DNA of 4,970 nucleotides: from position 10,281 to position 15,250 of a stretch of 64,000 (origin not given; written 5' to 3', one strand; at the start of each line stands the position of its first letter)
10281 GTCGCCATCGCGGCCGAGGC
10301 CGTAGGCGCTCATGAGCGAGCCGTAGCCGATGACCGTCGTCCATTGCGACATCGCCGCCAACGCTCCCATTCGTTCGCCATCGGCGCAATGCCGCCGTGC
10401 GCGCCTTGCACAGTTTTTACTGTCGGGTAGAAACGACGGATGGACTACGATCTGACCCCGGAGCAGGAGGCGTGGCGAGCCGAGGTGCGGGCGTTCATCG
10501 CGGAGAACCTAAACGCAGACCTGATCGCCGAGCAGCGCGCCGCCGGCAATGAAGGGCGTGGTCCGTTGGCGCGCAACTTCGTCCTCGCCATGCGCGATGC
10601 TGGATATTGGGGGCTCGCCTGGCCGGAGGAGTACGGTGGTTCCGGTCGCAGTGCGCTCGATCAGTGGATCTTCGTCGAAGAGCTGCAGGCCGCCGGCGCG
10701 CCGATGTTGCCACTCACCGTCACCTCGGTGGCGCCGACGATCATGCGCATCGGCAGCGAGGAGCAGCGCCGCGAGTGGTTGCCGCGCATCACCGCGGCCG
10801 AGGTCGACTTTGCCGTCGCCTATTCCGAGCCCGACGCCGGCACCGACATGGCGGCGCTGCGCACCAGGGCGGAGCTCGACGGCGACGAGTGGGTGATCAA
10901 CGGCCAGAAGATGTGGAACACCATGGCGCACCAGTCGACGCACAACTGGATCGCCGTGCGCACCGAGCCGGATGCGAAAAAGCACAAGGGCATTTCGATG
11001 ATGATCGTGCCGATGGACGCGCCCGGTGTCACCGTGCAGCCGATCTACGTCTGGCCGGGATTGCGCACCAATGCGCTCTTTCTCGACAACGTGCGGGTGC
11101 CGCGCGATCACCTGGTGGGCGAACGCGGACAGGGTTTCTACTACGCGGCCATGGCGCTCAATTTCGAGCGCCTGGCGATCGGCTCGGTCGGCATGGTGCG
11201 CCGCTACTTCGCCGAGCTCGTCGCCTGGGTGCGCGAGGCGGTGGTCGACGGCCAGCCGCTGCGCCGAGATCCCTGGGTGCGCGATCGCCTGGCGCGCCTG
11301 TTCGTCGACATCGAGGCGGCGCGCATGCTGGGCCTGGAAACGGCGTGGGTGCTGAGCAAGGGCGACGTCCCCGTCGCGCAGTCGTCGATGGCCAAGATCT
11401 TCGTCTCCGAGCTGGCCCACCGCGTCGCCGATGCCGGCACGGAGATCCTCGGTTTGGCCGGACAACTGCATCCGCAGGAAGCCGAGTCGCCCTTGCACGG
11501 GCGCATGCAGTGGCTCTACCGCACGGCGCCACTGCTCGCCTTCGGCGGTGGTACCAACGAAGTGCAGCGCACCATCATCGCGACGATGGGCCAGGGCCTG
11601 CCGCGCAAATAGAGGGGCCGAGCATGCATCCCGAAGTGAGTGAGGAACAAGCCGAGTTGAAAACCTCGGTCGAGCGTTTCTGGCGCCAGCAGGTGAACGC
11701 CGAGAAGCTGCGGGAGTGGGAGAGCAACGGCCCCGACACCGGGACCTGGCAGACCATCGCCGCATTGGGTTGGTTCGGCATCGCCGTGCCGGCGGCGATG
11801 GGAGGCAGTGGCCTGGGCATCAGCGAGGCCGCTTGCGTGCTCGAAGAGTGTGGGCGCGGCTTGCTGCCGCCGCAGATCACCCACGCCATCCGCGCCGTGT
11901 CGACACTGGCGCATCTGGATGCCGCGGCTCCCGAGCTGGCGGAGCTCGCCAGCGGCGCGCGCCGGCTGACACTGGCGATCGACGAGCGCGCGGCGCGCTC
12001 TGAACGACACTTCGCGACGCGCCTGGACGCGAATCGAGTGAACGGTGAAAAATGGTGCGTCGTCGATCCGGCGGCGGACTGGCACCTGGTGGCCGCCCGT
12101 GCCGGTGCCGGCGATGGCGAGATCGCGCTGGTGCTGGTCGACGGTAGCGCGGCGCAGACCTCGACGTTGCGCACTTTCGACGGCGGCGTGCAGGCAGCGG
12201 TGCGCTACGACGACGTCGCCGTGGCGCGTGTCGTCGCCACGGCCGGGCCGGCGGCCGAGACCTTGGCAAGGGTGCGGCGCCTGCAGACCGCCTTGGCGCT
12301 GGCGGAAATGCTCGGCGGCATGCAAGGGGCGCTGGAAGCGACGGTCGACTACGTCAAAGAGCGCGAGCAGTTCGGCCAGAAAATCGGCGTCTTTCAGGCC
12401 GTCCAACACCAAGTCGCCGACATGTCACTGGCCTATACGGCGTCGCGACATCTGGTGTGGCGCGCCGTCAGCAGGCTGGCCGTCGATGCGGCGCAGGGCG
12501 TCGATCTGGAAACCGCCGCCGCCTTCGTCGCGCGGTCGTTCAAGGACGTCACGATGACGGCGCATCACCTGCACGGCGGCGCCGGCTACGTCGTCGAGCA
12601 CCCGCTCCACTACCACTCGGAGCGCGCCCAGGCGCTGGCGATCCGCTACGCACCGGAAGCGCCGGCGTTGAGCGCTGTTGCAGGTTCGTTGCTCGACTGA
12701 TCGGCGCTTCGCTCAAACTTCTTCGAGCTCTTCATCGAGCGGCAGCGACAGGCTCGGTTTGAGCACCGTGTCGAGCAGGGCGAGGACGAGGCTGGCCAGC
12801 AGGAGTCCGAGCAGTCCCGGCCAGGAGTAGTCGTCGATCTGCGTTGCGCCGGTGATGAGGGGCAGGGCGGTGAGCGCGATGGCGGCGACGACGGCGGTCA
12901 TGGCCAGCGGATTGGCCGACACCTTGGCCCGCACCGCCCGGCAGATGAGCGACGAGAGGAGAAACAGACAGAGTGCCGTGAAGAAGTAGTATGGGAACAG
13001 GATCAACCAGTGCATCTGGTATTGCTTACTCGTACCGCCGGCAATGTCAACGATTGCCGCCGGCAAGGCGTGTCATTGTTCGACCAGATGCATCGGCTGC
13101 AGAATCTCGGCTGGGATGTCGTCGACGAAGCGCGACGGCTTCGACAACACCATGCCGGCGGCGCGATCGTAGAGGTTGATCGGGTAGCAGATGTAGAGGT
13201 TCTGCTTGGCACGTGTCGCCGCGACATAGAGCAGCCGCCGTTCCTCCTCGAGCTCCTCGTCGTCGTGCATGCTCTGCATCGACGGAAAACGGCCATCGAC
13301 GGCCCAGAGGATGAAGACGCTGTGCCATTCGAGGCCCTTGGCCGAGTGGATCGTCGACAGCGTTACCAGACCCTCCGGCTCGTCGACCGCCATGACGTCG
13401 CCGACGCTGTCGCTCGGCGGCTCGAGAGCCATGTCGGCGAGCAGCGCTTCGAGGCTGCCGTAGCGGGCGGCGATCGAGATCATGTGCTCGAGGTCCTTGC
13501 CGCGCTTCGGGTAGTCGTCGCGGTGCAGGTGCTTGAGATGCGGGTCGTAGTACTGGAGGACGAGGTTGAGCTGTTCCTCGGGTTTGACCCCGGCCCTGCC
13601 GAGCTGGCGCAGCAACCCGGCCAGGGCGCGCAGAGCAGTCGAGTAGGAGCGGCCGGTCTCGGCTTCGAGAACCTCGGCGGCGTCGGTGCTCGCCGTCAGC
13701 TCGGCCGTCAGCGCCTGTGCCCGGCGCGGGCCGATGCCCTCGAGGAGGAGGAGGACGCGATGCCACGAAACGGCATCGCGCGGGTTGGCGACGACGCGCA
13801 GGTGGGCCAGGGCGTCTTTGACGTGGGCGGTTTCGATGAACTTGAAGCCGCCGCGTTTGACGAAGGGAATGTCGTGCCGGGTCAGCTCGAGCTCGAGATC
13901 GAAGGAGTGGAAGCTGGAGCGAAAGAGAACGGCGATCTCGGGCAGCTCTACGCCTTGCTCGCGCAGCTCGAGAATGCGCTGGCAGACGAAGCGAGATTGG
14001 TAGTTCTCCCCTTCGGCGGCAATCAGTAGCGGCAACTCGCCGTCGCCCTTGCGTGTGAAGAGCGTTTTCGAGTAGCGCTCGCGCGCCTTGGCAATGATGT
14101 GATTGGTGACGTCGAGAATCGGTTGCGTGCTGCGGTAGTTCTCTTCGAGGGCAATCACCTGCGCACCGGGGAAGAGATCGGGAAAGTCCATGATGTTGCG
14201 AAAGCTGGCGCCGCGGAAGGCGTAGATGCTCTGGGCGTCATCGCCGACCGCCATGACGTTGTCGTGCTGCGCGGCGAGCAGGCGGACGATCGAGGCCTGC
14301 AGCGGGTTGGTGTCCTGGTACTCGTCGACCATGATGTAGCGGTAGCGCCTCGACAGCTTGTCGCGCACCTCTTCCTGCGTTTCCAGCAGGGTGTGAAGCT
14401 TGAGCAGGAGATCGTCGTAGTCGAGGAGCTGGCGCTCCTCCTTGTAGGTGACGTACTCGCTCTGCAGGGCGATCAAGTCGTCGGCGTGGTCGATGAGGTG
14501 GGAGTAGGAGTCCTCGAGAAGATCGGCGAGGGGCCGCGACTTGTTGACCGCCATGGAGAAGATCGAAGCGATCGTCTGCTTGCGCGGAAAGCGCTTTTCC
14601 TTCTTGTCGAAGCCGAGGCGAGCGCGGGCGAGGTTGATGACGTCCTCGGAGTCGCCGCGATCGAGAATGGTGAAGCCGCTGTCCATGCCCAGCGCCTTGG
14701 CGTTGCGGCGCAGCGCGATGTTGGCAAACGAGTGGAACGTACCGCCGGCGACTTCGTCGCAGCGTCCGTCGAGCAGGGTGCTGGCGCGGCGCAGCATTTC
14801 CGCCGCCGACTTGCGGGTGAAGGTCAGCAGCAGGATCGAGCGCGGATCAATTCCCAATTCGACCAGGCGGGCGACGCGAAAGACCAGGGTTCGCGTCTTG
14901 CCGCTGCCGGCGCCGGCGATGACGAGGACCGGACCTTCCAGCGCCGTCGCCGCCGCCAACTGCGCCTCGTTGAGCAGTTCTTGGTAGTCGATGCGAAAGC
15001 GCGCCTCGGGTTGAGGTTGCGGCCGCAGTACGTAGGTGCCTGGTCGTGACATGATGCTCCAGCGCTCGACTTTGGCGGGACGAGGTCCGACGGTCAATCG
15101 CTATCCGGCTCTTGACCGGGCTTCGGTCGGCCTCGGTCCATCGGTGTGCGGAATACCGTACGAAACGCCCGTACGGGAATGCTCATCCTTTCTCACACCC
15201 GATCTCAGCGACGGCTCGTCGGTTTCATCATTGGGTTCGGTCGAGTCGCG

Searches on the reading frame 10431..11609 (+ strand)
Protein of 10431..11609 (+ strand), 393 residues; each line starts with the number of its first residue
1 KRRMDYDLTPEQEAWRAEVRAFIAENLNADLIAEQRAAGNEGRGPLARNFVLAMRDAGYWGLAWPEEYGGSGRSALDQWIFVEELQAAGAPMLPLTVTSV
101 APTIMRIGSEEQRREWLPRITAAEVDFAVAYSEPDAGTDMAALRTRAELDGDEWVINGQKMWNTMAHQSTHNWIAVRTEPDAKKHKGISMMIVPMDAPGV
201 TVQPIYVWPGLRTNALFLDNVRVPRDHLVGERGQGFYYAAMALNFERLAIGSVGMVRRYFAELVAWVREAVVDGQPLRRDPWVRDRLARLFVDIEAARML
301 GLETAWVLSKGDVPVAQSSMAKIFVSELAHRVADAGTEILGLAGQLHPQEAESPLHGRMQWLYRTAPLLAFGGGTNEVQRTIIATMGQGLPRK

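Call 69: search_protein_families(library=pfam, proteins=[window:10431-11609:+], max_evalue=0.00001)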
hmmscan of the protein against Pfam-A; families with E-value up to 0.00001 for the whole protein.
window:10431-11609:+ (393 aa): 4 families
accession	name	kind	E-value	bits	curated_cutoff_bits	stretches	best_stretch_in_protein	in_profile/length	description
PF00441.29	Acyl-CoA_dh_1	-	6.7e-34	117.6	22.4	1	233-384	1-146/150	Acyl-CoA dehydrogenase, C-terminal domain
PF02771.21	Acyl-CoA_dh_N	-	1.1e-23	84.2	22.9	1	9-123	1-112/113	Acyl-CoA dehydrogenase, N-terminal domain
PF02770.24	Acyl-CoA_dh_M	-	3.5e-20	72.4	33.3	1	128-220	1-96/97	Acyl-CoA dehydrogenase, middle domain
PF08028.16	Acyl-CoA_dh_2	-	2.8e-06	28.1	22.7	1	252-346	7-111/134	Acyl-CoA dehydrogenase, C-terminal domain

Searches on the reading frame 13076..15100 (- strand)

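Call 69: search_protein_families(library=pfam, proteins=[window:13076-15100:-], max_evalue=0.00001)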
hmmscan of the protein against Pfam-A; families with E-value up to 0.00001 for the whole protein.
window:13076-15100:- (675 aa): 6 families
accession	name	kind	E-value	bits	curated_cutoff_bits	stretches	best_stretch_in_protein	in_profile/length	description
PF00580.27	UvrD-helicase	-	4.9e-73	246.6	23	1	43-310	1-270/271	UvrD/REP helicase N-terminal domain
PF13361.12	UvrD_C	-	8.9e-57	193.5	25.6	1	316-639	1-347/350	UvrD-like helicase C-terminal domain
PF13245.12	AAA_19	-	1.6e-22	80.6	25.1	1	52-296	8-134/134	AAA domain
PF13538.12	UvrD_C_2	-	1.1e-11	44.8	27.4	1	579-637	2-51/52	UvrD-like helicase C-terminal domain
PF13604.12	AAA_30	-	2.7e-07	31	27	0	236-335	74-167/191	AAA domain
PF01443.25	Viral_helicase1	-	1e-06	29.2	21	0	582-638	180-227/228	Viral superfamily 1 RNA helicase core domain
